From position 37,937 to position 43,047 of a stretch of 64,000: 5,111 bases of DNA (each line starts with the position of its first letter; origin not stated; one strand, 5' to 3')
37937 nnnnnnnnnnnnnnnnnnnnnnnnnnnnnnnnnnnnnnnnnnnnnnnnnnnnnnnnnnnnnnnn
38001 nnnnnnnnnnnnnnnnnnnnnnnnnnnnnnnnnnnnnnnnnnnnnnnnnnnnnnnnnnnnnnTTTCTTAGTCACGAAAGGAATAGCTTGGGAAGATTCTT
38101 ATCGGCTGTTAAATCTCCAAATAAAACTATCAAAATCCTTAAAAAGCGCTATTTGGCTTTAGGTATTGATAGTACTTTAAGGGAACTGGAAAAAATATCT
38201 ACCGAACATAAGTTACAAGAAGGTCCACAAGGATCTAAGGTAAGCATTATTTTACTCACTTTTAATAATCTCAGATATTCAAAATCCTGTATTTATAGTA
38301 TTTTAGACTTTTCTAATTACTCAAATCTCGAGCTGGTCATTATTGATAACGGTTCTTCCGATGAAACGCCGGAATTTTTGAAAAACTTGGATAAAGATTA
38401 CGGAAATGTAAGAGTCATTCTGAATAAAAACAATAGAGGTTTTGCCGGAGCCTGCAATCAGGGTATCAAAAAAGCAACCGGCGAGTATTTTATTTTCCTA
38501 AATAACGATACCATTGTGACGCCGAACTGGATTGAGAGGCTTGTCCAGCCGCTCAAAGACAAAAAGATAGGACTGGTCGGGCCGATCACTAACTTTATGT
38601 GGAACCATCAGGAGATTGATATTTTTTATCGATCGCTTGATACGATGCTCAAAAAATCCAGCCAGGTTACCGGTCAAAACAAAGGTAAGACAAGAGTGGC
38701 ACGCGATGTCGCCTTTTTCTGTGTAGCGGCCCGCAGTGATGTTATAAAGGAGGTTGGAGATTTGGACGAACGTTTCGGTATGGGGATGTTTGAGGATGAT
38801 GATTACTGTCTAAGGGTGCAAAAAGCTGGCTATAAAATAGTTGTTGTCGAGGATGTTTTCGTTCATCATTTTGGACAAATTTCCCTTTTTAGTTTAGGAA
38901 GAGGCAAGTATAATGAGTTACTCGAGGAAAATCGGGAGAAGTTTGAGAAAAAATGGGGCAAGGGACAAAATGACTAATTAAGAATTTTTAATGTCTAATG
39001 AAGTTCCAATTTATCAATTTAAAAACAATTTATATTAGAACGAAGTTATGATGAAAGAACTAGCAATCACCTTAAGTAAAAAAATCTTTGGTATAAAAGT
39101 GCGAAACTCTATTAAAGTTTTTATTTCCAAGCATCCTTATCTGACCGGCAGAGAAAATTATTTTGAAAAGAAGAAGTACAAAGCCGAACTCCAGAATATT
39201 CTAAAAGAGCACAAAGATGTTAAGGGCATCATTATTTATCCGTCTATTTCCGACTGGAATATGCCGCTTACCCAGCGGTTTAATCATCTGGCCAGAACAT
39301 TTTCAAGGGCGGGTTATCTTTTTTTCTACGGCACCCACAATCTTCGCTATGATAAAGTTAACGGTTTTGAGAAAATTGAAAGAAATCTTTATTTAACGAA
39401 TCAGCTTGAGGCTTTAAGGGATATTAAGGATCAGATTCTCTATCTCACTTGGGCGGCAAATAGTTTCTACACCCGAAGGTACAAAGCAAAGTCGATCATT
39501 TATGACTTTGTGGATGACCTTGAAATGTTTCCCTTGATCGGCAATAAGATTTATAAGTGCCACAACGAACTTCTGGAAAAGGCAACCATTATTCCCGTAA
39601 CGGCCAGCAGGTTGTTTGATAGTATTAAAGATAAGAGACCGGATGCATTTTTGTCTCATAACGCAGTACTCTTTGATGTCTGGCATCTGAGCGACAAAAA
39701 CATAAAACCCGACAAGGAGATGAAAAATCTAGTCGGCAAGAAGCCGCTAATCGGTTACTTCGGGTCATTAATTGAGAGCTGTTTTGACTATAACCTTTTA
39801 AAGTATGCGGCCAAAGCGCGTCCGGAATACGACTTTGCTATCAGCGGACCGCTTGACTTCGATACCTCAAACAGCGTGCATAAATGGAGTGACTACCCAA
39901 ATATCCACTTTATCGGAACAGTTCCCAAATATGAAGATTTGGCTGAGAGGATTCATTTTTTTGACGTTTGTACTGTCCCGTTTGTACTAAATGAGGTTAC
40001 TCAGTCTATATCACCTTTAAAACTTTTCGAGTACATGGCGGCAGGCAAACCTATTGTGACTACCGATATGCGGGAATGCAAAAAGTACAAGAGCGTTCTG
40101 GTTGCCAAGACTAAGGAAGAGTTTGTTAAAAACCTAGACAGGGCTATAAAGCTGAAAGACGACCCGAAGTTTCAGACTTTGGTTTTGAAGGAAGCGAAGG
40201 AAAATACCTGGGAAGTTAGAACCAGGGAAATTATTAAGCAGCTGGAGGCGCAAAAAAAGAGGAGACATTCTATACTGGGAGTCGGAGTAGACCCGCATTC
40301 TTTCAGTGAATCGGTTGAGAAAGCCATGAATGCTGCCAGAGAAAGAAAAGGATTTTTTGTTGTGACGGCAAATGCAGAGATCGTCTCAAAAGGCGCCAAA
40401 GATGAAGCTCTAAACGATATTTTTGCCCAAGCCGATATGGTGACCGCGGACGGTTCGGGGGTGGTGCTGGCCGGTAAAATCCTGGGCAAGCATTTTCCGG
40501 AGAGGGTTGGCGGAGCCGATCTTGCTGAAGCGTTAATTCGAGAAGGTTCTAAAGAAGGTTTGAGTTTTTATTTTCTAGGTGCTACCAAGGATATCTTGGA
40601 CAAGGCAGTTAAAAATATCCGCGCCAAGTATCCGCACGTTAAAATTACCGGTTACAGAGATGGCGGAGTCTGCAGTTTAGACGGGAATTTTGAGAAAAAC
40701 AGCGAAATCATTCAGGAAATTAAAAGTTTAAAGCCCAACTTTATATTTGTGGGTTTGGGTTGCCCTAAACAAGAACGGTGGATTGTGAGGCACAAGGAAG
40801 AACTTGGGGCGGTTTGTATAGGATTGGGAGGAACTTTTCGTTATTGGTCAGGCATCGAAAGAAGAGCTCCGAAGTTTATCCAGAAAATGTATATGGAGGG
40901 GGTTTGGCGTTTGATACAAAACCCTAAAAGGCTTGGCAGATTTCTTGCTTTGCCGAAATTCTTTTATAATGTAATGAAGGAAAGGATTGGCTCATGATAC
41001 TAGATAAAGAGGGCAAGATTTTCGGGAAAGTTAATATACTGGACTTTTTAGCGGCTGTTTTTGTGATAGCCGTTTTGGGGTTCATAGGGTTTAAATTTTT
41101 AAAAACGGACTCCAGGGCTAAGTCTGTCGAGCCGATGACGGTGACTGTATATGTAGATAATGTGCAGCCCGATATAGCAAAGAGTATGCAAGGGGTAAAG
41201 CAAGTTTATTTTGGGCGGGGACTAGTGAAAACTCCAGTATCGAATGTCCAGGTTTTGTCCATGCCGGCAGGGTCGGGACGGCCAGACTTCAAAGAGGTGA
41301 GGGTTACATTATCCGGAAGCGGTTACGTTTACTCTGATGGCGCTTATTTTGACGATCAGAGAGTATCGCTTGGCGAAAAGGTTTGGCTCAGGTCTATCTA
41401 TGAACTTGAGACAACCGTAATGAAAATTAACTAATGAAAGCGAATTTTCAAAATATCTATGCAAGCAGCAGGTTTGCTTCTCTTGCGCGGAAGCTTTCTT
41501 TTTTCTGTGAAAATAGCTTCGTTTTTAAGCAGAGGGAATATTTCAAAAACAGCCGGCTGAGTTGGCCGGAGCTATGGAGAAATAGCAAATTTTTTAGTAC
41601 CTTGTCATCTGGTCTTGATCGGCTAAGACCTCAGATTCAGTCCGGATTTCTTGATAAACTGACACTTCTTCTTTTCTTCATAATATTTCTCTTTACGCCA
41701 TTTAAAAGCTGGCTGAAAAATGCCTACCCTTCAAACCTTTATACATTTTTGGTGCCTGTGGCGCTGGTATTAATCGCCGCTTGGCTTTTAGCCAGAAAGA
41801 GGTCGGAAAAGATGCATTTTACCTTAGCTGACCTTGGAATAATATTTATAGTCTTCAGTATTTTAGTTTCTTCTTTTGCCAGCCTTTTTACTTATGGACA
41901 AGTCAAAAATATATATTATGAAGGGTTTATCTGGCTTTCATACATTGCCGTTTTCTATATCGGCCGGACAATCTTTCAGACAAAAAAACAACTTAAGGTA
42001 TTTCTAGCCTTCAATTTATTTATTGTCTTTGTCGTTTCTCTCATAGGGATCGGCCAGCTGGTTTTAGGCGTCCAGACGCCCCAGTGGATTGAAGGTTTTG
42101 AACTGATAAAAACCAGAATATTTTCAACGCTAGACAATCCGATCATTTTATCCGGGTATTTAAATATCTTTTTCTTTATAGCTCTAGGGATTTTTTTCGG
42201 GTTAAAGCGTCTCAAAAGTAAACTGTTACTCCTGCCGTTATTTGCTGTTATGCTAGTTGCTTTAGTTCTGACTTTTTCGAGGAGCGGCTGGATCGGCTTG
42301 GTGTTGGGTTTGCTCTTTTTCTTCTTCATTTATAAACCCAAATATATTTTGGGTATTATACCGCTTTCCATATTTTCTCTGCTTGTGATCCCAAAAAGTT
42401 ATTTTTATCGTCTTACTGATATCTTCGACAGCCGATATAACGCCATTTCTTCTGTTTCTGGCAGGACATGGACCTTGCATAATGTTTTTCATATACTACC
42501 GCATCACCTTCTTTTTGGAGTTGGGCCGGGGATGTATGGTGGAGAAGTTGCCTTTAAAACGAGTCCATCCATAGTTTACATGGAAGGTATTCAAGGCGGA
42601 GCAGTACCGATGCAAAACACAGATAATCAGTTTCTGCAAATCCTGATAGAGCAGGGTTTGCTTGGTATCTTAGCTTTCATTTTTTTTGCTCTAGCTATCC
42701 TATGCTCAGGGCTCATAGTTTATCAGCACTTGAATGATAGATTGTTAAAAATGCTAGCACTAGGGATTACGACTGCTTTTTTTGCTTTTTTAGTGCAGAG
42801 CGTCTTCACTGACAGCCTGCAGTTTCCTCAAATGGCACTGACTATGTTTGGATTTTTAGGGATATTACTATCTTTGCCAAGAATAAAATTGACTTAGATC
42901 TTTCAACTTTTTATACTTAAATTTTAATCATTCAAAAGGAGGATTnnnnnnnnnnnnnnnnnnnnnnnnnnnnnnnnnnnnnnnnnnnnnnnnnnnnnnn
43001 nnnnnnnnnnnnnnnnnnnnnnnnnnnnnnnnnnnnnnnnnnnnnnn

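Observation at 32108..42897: ABC-transporter-dependent glycan pathway with Wzt C-terminal domain, a methyltransferase-coiled-coil-GT2-GT4 megaenzyme and a radical SAM/SPASM enzyme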

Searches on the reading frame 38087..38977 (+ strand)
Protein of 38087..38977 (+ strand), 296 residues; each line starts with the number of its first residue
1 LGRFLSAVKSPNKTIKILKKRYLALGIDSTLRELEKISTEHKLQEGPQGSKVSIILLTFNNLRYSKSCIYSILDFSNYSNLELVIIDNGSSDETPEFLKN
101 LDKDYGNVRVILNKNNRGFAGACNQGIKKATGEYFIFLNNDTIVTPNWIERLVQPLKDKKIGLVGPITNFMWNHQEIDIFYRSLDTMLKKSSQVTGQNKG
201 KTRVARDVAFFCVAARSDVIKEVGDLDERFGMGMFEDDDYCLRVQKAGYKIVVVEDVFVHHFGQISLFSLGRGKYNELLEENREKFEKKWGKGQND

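Call 4: search_protein_families(library=pfam, proteins=[window:38087-38977:+], max_evalue=0.01)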
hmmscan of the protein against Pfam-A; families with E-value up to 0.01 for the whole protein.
window:38087-38977:+ (296 aa): 6 families
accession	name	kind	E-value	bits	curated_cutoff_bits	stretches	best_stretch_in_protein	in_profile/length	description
PF00535.33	Glycos_transf_2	-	5.2e-33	114.8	23.3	1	53-188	1-132/168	Glycosyl transferase family 2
PF13641.12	Glyco_tranf_2_3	-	2e-20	74.2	27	1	52-262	3-212/230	Glycosyltransferase like family 2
PF13712.12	Glyco_tranf_2_5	-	1.1e-10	42.1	27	1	110-261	32-189/210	Glycosyltransferase like family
PF10111.15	Glyco_tranf_2_2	-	1.7e-09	38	27.3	1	76-251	23-206/276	Glycosyltransferase like family 2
PF13506.12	Glyco_transf_21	-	3.5e-05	23.8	21.7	1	123-263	22-156/174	Glycosyl transferase family 21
PF13632.12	Glyco_trans_2_3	-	0.00019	21.7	27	1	134-261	1-123/198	Glycosyl transferase family group 2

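Call 6: search_protein_families(library=ncbifam, proteins=[window:38087-38977:+], max_evalue=0.001)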
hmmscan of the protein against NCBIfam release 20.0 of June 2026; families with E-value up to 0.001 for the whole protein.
window:38087-38977:+ (296 aa): 27 families (the best 25 are shown)
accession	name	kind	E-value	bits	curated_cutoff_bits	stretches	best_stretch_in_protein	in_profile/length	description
TIGR03965.1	mycofact_glyco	equivalog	3.4e-21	75.7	280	1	44-261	68-280/467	mycofactocin biosynthesis glycosyltransferase MftF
NF041875.1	EPS_EpsD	equivalog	1.2e-19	70.9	370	1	52-262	1-207/325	exopolysaccharide biosynthesis glycosyltransferase EpsD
TIGR03937.1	PgaC_IcaA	equivalog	2e-18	66.6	422.3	1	37-165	32-160/407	poly-beta-1,6-N-acetyl-D-glucosamine synthase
TIGR01556.1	rhamnosyltran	subfamily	2.5e-18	66.3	200.55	1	80-262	21-201/281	rhamnosyltransferase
NF047683.1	TeichurnBiosyTuaG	equivalog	2.4e-17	63.4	400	1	49-162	5-117/252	teichuronic acid biosynthesis protein TuaG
NF007482.0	PRK10073.1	equivalog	2.4e-17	63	423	1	50-162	6-116/334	glycosyltransferase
NF041394.1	GtaseAglG_Halo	equivalog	3.3e-15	56.2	440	1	51-261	2-215/304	glucosyl-dolichyl phosphate glucuronosyltransferase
NF050050.1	ProtGlycPglI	equivalog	1.2e-14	54.5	500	1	51-157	3-109/306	GalNAc(5)-diNAcBac-PP-undecaprenol beta-1,3-glucosyltransferase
NF053739.1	GlytfEpsEBac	equivalog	2.5e-13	49.7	450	1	51-160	2-111/265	glycosyltransferase EpsE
NF038299.1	EPS_HpsN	equivalog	2.3e-12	46.5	425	1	51-164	2-115/317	hormogonium polysaccharide biosynthesis glycosyltransferase HpsN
TIGR04283.1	glyco_like_mftF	equivalog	7.6e-11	42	182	1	52-195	1-132/221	TIGR04283 family arsenosugar biosynthesis glycosyltransferase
TIGR04009.1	wcaE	equivalog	4e-10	39.4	369.2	1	53-147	4-98/248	colanic acid biosynthesis glycosyltransferase WcaE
NF038302.1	EPS_HpsE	equivalog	5.8e-10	38.6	300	1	80-154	33-109/307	hormogonium polysaccharide biosynthesis glycosyltransferase HpsE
TIGR03111.1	glyc2_xrt_Gpos1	hypoth_equivalog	9e-10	37.9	363.95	1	46-157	45-157/439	TIGR03111 family XrtG-associated glycosyltransferase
NF047588.1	GlcsyltransPgfSStrep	equivalog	2.8e-08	33.4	500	1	51-158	2-112/308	glycosyltransferase PgfS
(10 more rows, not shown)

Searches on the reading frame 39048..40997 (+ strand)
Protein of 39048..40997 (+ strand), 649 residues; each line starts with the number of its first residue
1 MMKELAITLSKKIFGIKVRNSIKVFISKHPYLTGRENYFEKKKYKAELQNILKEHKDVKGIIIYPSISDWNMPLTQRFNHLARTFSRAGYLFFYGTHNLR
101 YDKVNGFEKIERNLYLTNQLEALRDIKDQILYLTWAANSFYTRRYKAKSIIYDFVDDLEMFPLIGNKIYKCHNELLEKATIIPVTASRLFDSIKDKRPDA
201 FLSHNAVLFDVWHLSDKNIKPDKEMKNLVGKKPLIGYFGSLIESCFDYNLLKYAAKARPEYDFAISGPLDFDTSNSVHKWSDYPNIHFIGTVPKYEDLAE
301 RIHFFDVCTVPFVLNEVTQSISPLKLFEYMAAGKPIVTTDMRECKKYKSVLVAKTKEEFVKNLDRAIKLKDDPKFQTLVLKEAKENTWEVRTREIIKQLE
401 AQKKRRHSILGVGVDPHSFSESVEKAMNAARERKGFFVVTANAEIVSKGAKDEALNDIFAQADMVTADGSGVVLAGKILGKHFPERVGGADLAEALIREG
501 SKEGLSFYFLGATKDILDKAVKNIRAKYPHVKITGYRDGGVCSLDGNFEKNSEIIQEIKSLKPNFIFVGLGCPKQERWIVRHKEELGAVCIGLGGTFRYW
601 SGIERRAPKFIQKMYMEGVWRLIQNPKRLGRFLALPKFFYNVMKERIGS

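Call 4: search_protein_families(library=pfam, proteins=[window:39048-40997:+], max_evalue=0.01)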
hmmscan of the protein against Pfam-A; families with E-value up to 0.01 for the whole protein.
window:39048-40997:+ (649 aa): 4 families
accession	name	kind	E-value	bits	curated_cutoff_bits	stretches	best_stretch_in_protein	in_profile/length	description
PF03808.19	Glyco_tran_WecG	-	2.2e-55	187.5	27.4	1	462-632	1-167/168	Glycosyl transferase WecG/TagA/CpsF family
PF13692.12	Glyco_trans_1_4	-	1.7e-10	41.7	27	1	233-366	2-139/142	Glycosyl transferases group 1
PF13524.12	Glyco_trans_1_2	-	3.6e-08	33.9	25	1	251-374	6-117/144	Glycosyl transferase-like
PF00534.26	Glycos_transf_1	-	4.5e-05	23.5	26.4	1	226-347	9-130/172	Glycosyl transferases group 1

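Call 6: search_protein_families(library=ncbifam, proteins=[window:39048-40997:+], max_evalue=0.001)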
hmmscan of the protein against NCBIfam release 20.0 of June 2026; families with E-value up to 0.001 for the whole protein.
window:39048-40997:+ (649 aa): 6 families
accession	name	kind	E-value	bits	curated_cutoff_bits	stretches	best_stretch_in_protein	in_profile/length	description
NF041710.1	UDPacetylman_taseTarA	equivalog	1e-52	179.1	350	1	401-647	3-245/247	N-acetylglucosaminyldiphosphoundecaprenol N-acetyl-beta-D-mannosaminyltransferase TarA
TIGR00696.1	wecG_tagA_cpsF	superfamily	3.7e-44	150.6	69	1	457-638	1-178/178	WecB/TagA/CpsF family glycosyltransferase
NF041872.1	EPS_EpsA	equivalog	5.4e-37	127.6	500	1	402-633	13-243/265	exopolysaccharide biosynthesis glycosyltransferase EpsA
NF002980.1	PRK03692.1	equivalog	1.3e-30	106.7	323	1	422-644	20-237/240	lipopolysaccharide N-acetylmannosaminouronosyltransferase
NF047676.1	TeichurnBiosyTuaH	equivalog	2.8e-23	82.4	550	1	114-396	85-381/384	teichuronic acid biosynthesis protein TuaH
TIGR04063.1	stp3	hypoth_equivalog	8.2e-05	21.6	442.05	0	231-341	212-326/397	TIGR04063 family PEP-CTERM/XrtA system glycosyltransferase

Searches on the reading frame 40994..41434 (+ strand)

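Call 4: search_protein_families(library=pfam, proteins=[window:40994-41434:+], max_evalue=0.01)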
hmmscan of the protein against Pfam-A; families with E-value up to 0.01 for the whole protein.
window:40994-41434:+ (146 aa): 1 family
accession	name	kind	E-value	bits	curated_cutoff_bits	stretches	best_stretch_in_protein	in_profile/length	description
PF14221.11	DUF4330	-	1.1e-19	71.6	27.6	1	1-145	2-166/167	Domain of unknown function (DUF4330)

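Call 6: search_protein_families(library=ncbifam, proteins=[window:40994-41434:+], max_evalue=0.001)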
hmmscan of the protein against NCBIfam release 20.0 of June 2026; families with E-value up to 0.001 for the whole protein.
window:40994-41434:+ (146 aa): 0 families

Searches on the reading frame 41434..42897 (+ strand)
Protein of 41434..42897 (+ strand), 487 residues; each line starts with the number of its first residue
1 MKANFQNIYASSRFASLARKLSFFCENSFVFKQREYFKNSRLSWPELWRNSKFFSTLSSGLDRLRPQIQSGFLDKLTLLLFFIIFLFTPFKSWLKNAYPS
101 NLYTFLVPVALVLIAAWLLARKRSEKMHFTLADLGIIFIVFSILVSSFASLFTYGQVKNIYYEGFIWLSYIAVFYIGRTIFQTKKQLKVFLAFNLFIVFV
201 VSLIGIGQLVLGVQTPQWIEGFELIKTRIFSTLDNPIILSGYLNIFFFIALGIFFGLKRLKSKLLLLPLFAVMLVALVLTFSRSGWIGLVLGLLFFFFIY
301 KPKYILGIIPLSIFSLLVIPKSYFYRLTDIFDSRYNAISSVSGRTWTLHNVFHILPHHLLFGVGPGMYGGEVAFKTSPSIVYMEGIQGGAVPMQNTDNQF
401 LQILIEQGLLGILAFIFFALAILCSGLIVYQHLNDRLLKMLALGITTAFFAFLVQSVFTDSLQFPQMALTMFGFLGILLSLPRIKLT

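Call 4: search_protein_families(library=pfam, proteins=[window:41434-42897:+], max_evalue=0.01)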
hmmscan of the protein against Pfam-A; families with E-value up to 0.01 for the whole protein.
window:41434-42897:+ (487 aa): 1 family
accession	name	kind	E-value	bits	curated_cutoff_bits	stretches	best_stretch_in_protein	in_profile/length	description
PF04932.20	Wzy_C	-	1.2e-19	71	31.7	1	269-416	2-149/149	O-Antigen ligase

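Call 6: search_protein_families(library=ncbifam, proteins=[window:41434-42897:+], max_evalue=0.001)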
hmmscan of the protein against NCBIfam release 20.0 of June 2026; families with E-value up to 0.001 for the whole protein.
window:41434-42897:+ (487 aa): 1 family
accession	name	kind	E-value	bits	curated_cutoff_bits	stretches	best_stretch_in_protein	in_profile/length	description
TIGR00947.1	2A73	equivalog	1.6e-14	53.8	366.4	1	72-464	17-404/425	IctB family putative bicarbonate transporter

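Call 68: search_solved_structures(query=window:41434-42897:+, max_evalue=1)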
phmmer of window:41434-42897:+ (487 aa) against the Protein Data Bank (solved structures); distinct sequences matched with E-value up to 1: 0.

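Call 71: find_homologous_proteins(query=window:41434-42897:+, max_evalue=1e-10)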
Query window:41434-42897:+ (487 aa): 18 proteins with E <= 1e-10 among 8000 candidates.
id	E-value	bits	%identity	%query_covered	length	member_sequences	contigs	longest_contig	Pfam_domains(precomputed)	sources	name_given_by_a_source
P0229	0.0e+0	1047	100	100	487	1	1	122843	PF04932.21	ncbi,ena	-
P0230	7.6e-257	871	82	100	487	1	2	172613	PF04932.21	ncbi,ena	-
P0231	1.1e-197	676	64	99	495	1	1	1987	PF04932.21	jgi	jgi:O-antigen ligase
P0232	2.3e-194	665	63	100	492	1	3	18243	PF04932.21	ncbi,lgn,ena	-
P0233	4.5e-193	661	63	100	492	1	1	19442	PF04932.21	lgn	-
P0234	1.6e-189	649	61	99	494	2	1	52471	PF04932.21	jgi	-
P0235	2.2e-189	649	62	99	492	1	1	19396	PF04932.21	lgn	-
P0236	2.8e-189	648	62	99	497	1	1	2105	PF04932.21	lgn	-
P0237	3.4e-181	622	61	99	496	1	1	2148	PF04932.21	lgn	-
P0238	6.5e-178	611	60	99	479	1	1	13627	PF04932.21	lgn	-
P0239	3.3e-157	543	54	99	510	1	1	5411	PF04932.21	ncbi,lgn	-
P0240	2.3e-143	497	52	99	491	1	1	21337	PF04932.21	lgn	-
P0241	5.4e-135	469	71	60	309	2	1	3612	PF04932.21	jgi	jgi:O-antigen ligase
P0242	7.4e-124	433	48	93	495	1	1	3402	PF04932.21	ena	-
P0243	7.8e-13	66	30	54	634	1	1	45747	PF04932.21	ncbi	-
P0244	2.3e-11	62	29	70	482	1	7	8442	PF04932.21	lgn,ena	-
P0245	2.5e-11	61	31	54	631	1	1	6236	PF04932.21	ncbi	-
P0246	6.7e-11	60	29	44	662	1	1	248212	PF04932.21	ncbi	-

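Call 72: find_encoding_contigs(protein=P0230, flank=10000, max_places=1)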
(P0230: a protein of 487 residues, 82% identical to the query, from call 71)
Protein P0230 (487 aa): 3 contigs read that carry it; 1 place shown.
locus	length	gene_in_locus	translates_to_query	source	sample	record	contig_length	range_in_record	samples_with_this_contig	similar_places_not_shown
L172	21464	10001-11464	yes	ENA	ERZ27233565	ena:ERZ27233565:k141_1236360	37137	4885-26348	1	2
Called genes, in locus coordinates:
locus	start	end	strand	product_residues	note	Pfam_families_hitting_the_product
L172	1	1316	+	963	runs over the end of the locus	PF07021:MetW, PF13489:Methyltransf_23, PF13847:Methyltransf_31, PF08241:Methyltransf_11, PF08242:Methyltransf_12, PF13649:Methyltransf_25, PF14307:Glyco_tran_WbsX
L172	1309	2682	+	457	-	PF14307:Glyco_tran_WbsX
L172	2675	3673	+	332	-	PF00535:Glycos_transf_2, PF10111:Glyco_tranf_2_2 (faint)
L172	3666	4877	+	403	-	PF21374:WsaF_N, PF00534:Glycos_transf_1, PF13692:Glyco_trans_1_4, PF22772:WsaF_C, PF13524:Glyco_trans_1_2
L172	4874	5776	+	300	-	PF00535:Glycos_transf_2, PF10111:Glyco_tranf_2_2, PF13641:Glyco_tranf_2_3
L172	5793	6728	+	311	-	PF00535:Glycos_transf_2, PF10111:Glyco_tranf_2_2 (faint), PF13641:Glyco_tranf_2_3, PF13712:Glyco_tranf_2_5 (faint), PF13632:Glyco_trans_2_3 (weak)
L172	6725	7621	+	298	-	PF00535:Glycos_transf_2, PF10111:Glyco_tranf_2_2, PF13641:Glyco_tranf_2_3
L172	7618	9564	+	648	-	PF00534:Glycos_transf_1 (weak), PF13692:Glyco_trans_1_4, PF13524:Glyco_trans_1_2 (weak), PF03808:Glyco_tran_WecG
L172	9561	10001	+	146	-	PF14221:DUF4330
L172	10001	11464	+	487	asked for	PF04932:Wzy_C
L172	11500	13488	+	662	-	PF05257:CHAP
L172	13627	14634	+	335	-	PF00953:Glycos_transf_4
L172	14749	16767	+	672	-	PF03030:H_PPase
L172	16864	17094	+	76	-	-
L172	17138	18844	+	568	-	PF12229:PG_binding_4, PF04294:VanW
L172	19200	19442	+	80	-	-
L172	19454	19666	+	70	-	-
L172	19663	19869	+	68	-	-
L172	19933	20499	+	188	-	PF00300:His_Phos_1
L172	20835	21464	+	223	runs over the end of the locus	PF02683:DsbD_TM (weak), PF11139:SfLAP (weak)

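Call 73: find_encoding_contigs(protein=P0235, flank=10000, max_places=1)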
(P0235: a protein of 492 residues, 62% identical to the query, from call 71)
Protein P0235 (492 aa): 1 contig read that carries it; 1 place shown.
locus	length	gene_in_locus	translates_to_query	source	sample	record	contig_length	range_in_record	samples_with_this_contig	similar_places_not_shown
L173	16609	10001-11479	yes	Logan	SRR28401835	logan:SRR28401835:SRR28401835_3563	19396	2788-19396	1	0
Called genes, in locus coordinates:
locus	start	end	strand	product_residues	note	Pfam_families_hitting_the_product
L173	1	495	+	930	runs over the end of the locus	-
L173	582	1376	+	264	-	PF01061:ABC2_membrane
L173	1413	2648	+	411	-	PF00005:ABC_tran, PF13304:AAA_21 (faint), PF14524:Wzt_C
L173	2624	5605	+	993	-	PF08241:Methyltransf_11, PF13649:Methyltransf_25 (faint), PF00535:Glycos_transf_2, PF13641:Glyco_tranf_2_3, PF00534:Glycos_transf_1, PF13692:Glyco_trans_1_4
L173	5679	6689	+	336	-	PF01370:Epimerase, PF04321:RmlD_sub_bind, PF16363:GDP_Man_Dehyd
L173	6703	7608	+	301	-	PF00535:Glycos_transf_2, PF10111:Glyco_tranf_2_2, PF13641:Glyco_tranf_2_3, PF13506:Glyco_transf_21, PF13712:Glyco_tranf_2_5 (faint)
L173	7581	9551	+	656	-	PF00534:Glycos_transf_1 (faint), PF13692:Glyco_trans_1_4, PF13524:Glyco_trans_1_2 (weak), PF03808:Glyco_tran_WecG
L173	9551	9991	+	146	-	PF14221:DUF4330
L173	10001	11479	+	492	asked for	PF04932:Wzy_C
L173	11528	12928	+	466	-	PF00483:NTP_transferase, PF12804:NTP_transf_3, PF22640:ManC_GMP_beta-helix, PF01050:MannoseP_isomer, PF07883:Cupin_2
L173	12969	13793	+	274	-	-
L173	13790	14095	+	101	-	-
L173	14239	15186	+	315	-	-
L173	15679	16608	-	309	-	?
